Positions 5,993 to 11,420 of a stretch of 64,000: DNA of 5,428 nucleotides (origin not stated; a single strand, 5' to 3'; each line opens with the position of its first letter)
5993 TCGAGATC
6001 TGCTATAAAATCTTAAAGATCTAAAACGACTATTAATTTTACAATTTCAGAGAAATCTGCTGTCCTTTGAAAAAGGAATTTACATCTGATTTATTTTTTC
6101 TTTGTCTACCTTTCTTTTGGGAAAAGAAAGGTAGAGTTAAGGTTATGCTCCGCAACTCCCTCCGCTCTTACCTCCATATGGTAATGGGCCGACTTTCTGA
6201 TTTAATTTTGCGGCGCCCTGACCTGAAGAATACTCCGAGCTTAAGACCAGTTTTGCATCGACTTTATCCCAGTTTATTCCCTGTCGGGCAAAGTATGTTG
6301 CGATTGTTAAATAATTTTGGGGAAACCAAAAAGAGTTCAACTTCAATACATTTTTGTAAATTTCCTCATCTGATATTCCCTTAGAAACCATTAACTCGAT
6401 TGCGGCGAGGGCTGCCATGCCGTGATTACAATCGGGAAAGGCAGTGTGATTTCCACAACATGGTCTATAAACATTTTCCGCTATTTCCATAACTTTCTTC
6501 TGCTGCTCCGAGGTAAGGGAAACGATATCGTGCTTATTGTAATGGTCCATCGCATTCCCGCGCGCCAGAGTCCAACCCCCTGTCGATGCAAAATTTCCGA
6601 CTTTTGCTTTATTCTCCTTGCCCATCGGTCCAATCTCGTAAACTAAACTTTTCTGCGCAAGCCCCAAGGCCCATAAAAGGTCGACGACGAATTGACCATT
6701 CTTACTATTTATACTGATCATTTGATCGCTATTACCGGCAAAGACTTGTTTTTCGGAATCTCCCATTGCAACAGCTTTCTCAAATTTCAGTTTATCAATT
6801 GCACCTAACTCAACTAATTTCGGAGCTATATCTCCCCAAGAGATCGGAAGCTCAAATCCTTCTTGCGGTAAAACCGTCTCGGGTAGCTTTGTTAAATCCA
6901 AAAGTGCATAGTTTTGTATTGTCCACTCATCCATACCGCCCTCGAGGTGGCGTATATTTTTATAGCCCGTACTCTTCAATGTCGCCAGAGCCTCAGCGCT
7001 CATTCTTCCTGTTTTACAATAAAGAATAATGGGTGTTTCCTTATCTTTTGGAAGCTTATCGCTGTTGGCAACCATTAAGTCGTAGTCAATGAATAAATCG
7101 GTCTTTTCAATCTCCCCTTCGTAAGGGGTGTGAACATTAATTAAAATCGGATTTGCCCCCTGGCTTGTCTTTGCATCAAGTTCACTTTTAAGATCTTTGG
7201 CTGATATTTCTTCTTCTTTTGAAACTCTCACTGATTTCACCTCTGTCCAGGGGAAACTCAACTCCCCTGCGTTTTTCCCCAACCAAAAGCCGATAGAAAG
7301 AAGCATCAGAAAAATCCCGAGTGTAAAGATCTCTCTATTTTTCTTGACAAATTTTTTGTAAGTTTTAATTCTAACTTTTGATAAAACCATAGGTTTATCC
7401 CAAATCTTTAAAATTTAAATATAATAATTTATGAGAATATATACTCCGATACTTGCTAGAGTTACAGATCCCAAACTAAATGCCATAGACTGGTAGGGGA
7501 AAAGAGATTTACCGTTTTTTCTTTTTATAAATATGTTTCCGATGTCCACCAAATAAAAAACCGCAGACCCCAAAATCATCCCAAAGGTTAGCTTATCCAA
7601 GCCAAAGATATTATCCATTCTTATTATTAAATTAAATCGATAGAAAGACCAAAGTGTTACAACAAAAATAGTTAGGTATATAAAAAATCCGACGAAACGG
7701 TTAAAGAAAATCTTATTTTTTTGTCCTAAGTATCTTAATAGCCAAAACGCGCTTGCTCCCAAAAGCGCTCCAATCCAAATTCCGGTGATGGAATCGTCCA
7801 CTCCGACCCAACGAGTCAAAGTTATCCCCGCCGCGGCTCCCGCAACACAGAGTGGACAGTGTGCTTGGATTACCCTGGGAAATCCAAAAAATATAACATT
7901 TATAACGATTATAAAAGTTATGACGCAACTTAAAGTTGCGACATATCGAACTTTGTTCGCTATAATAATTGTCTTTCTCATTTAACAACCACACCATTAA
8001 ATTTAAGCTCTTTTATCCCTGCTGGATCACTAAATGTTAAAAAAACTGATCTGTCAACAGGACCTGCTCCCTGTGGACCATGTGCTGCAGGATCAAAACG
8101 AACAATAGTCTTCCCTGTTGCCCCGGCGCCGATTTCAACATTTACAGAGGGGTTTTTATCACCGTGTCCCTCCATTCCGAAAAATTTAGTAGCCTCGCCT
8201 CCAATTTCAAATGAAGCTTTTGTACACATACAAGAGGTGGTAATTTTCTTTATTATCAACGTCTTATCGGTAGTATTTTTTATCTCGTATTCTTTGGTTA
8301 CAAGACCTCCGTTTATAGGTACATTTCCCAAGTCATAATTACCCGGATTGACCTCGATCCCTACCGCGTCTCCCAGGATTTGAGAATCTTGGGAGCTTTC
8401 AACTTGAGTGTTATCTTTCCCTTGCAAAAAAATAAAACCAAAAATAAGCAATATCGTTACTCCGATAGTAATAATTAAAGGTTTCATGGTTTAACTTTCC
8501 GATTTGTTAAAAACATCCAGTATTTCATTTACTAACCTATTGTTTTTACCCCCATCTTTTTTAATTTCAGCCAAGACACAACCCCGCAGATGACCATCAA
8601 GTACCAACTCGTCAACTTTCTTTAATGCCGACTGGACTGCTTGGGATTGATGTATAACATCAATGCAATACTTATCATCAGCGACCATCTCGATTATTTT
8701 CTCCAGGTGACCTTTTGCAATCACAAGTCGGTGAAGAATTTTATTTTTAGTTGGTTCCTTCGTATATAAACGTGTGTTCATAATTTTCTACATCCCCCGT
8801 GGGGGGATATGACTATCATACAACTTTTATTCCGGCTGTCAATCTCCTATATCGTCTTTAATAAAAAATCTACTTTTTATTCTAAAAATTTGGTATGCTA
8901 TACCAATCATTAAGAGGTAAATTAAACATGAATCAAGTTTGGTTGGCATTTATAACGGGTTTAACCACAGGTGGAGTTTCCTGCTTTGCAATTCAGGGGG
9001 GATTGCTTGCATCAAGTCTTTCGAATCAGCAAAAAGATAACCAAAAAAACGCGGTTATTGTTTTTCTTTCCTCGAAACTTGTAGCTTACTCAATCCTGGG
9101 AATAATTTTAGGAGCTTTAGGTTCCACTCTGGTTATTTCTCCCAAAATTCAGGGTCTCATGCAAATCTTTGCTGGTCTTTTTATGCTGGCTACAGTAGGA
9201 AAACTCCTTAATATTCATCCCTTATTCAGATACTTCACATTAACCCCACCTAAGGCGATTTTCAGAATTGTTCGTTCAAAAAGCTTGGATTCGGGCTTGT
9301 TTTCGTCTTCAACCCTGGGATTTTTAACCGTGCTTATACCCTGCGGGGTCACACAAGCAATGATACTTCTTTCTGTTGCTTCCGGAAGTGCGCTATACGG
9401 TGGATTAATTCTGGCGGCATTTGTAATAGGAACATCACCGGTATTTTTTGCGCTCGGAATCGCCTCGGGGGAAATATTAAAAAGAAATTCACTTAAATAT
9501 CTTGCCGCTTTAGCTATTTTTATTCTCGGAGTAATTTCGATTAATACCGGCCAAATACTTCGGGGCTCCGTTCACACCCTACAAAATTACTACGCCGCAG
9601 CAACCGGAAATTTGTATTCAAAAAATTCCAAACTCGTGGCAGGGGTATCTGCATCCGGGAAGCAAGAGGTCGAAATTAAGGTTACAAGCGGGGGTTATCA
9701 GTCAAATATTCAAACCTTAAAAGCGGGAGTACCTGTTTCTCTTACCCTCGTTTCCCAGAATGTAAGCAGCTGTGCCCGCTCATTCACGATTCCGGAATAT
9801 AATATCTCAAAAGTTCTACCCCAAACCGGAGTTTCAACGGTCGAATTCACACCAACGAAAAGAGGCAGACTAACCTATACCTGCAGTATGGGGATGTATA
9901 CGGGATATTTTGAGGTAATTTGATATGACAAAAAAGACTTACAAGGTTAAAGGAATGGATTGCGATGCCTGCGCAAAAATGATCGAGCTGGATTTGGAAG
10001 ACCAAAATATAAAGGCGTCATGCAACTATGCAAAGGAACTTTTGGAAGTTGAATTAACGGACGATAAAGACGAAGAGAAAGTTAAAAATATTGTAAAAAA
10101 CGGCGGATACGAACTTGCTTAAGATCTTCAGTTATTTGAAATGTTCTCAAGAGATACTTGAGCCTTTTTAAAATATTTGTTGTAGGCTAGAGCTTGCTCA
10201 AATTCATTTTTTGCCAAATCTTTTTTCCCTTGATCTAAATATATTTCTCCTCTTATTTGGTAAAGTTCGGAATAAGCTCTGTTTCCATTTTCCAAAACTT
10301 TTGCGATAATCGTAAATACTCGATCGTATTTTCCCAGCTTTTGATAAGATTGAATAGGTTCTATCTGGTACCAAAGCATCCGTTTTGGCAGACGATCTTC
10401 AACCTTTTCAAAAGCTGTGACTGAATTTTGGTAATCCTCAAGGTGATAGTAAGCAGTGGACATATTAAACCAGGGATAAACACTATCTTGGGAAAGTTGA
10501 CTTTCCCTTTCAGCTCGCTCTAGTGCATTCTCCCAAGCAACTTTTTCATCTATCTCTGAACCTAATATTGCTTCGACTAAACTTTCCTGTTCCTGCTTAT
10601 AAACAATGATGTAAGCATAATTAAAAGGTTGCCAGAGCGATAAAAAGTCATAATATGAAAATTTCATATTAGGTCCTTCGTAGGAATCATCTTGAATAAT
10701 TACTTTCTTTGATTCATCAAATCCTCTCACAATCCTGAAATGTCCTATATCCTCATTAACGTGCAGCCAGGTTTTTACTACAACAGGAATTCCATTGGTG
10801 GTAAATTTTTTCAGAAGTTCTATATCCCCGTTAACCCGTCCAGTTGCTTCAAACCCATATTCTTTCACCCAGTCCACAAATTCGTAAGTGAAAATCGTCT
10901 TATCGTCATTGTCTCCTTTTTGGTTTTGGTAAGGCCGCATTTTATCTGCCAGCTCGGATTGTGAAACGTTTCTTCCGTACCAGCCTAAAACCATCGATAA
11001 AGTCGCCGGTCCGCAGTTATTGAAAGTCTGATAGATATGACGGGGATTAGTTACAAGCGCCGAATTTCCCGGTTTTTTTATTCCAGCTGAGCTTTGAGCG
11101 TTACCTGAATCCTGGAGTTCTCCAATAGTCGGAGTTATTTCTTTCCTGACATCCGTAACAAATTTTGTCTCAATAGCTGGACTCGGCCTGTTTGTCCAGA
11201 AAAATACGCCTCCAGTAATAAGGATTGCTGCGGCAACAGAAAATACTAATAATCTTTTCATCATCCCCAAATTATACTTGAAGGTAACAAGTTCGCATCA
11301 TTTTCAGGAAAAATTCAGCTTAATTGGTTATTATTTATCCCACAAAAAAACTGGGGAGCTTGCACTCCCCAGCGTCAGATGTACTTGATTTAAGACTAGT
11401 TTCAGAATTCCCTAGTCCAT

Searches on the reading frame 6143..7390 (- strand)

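Call 64: search_protein_families(library=pfam, proteins=[window:6143-7390:-], max_evalue=0.001)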
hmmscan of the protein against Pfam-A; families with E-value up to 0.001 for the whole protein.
window:6143-7390:- (415 aa): 1 family
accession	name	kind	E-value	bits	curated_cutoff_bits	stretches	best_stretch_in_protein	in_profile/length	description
PF00581.25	Rhodanese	-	8.5e-11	42.6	22.2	1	109-157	52-100/102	Rhodanese-like domain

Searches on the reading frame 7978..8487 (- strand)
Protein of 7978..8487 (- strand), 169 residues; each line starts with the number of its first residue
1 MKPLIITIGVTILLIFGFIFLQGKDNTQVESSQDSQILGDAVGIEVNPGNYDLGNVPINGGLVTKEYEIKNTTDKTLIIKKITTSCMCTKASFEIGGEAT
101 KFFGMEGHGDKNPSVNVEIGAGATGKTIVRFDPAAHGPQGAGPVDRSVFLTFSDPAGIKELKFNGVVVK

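Call 101: search_protein_families(library=pfam, proteins=[window:7978-8487:-], max_evalue=0.001)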
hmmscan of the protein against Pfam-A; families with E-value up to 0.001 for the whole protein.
window:7978-8487:- (169 aa): 2 families
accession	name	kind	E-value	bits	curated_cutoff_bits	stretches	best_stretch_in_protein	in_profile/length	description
PF07610.17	DUF1573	-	1.9e-12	47.5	26.1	1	45-94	2-50/98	Protein of unknown function (DUF1573)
PF22544.2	HYDIN_VesB_CFA65-like_Ig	-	7.9e-05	23.3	25.5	1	44-92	3-52/100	HYDIN/CFA65/VesB-like, Ig-like domain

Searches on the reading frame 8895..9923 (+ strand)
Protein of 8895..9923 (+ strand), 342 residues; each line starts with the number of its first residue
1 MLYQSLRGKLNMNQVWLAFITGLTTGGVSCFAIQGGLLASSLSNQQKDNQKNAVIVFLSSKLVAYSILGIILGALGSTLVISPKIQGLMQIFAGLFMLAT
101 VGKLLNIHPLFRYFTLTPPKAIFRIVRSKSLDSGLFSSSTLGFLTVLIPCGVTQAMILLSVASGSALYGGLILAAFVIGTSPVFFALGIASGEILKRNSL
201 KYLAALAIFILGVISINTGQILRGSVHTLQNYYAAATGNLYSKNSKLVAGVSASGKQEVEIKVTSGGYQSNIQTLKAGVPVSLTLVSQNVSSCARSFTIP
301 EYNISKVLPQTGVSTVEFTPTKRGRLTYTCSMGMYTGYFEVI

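Call 64: search_protein_families(library=pfam, proteins=[window:8895-9923:+], max_evalue=0.001)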
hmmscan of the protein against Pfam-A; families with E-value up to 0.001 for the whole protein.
window:8895-9923:+ (342 aa): 3 families
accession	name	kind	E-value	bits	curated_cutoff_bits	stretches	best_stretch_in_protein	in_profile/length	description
PF13386.12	DsbD_2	-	3.5e-26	92.8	24.9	1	18-213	2-198/199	Cytochrome C biogenesis protein transmembrane region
PF13473.12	Cupredoxin_1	-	1.2e-12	48.2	27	1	246-337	16-100/104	Cupredoxin-like domain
PF02683.22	DsbD_TM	-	0.00013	21.8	27.1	1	22-199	12-193/219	Cytochrome C biogenesis protein transmembrane domain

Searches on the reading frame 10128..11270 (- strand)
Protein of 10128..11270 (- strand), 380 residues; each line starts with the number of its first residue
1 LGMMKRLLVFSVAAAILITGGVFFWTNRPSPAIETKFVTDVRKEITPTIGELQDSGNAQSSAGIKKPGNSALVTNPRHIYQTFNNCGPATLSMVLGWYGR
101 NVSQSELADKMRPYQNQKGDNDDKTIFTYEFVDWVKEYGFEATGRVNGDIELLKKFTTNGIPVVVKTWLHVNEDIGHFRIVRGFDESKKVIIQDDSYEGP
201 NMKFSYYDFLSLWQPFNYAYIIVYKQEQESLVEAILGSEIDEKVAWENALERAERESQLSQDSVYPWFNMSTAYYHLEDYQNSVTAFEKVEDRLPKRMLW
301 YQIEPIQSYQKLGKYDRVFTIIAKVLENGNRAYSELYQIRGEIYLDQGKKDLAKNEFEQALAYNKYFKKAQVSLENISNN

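Call 64: search_protein_families(library=pfam, proteins=[window:10128-11270:-], max_evalue=0.001)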
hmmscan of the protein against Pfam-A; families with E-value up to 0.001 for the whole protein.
window:10128-11270:- (380 aa): 7 families
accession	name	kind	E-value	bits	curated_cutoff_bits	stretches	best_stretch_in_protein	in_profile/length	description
PF13529.12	Peptidase_C39_2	-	3.2e-18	67.1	24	1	79-194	6-141/143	Peptidase_C39 like family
PF07719.23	TPR_2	-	9.3e-10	38.3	27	0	335-365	2-32/34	Tetratricopeptide repeat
PF03412.21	Peptidase_C39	-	4.2e-09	36.8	22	1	84-214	11-122/133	Peptidase C39 family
PF13181.12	TPR_8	-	6.9e-09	35.6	25.7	0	335-364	2-31/34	Tetratricopeptide repeat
PF12385.14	Peptidase_C70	-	1.8e-06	28.4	19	1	80-209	14-136/141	Papain-like cysteine protease AvrRpt2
PF13424.12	TPR_12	-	3.4e-05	24.4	30.1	0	315-362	26-73/77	Tetratricopeptide repeat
PF00515.34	TPR_1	-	0.00013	22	27.8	0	336-364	3-31/34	Tetratricopeptide repeat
